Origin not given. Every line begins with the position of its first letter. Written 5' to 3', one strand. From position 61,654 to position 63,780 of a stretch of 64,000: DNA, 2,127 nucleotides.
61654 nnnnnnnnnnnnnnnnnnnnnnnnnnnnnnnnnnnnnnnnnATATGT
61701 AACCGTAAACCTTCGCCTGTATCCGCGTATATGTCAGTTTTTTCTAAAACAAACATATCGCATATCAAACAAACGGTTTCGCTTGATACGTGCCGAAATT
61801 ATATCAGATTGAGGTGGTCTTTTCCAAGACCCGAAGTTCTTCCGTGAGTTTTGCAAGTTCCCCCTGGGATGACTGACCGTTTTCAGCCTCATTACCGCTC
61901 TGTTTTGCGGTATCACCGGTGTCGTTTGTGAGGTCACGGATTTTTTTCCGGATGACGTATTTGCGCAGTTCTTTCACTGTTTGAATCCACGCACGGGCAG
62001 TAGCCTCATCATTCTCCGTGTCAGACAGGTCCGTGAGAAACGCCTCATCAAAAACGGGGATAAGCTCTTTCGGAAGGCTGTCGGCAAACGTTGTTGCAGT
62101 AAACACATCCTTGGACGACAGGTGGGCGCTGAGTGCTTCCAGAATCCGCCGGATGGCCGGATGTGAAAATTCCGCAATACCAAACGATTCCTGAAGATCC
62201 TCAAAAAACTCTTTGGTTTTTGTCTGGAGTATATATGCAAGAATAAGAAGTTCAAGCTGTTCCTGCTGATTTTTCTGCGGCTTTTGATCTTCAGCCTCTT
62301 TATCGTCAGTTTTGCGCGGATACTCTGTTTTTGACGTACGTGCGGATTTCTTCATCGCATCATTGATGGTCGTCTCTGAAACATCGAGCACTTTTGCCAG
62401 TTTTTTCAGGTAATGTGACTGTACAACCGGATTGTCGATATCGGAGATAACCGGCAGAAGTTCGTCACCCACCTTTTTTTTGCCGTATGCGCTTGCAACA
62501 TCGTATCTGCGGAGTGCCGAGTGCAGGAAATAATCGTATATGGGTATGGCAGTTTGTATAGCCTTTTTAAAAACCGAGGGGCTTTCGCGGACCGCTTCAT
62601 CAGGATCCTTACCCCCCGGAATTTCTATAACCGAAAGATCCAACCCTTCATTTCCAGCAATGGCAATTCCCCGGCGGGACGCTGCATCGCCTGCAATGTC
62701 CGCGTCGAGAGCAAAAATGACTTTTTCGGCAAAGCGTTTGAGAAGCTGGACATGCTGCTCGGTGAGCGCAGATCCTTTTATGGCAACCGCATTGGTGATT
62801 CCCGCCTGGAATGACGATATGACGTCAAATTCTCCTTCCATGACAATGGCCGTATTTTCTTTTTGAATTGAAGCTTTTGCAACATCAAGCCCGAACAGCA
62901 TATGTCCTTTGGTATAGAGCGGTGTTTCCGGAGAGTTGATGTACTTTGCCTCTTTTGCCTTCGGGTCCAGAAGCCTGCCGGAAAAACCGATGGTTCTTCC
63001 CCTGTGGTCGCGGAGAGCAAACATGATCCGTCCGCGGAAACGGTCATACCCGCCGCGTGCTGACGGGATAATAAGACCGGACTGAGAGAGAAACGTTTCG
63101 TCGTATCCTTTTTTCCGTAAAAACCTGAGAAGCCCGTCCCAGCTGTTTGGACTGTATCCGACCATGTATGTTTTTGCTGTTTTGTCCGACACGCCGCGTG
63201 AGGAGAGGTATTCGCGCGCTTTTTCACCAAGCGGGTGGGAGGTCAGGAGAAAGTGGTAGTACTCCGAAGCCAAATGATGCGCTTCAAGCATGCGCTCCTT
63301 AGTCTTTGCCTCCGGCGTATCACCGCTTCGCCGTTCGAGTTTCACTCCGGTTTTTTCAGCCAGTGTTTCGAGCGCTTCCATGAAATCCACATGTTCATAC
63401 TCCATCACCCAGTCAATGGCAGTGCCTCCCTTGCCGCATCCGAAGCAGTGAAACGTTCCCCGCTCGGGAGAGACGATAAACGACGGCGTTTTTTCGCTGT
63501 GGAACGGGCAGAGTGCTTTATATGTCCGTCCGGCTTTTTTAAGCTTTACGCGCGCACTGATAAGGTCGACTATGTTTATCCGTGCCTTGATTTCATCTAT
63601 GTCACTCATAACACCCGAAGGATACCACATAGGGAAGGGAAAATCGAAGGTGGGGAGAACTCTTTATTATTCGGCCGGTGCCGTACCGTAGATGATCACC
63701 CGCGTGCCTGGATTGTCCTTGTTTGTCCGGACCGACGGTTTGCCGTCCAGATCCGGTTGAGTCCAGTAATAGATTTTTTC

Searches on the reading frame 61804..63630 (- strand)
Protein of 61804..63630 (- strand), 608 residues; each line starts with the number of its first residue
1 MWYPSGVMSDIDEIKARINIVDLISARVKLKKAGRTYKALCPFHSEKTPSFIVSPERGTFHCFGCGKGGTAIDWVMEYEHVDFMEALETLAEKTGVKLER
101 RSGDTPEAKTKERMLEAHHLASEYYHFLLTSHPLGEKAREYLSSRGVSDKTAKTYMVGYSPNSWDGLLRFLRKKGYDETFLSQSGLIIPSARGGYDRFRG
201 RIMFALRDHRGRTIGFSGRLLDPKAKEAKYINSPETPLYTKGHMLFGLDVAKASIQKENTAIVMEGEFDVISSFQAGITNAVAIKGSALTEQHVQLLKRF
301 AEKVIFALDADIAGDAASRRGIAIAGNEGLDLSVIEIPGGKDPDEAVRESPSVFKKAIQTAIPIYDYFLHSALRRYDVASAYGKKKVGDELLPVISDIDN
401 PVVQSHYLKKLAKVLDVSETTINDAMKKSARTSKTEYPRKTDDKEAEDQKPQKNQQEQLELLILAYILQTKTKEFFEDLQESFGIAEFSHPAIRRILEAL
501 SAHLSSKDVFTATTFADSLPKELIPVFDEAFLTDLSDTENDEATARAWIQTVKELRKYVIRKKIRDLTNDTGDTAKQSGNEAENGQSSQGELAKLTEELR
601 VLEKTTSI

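Call 32: search_protein_families(library=ncbifam, proteins=[window:61804-63630:-], max_evalue=0.00001)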
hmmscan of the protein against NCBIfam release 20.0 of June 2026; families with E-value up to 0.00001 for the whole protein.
window:61804-63630:- (608 aa): 4 families
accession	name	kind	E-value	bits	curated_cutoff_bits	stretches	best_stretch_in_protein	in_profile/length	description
TIGR01391.1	dnaG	equivalog_domain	6.5e-131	437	283.6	1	11-414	7-413/414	DNA primase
NF006382.0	PRK08624.1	equivalog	2e-12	46.6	440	1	197-311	179-300/373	hypothetical protein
TIGR00646.1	MG010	hypoth_equivalog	4.4e-11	42.7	260.65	1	200-347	58-201/218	DNA primase-like protein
NF003108.1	PRK04031.1-1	equivalog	5.6e-06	25.8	300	0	252-420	157-286/419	DNA primase DnaG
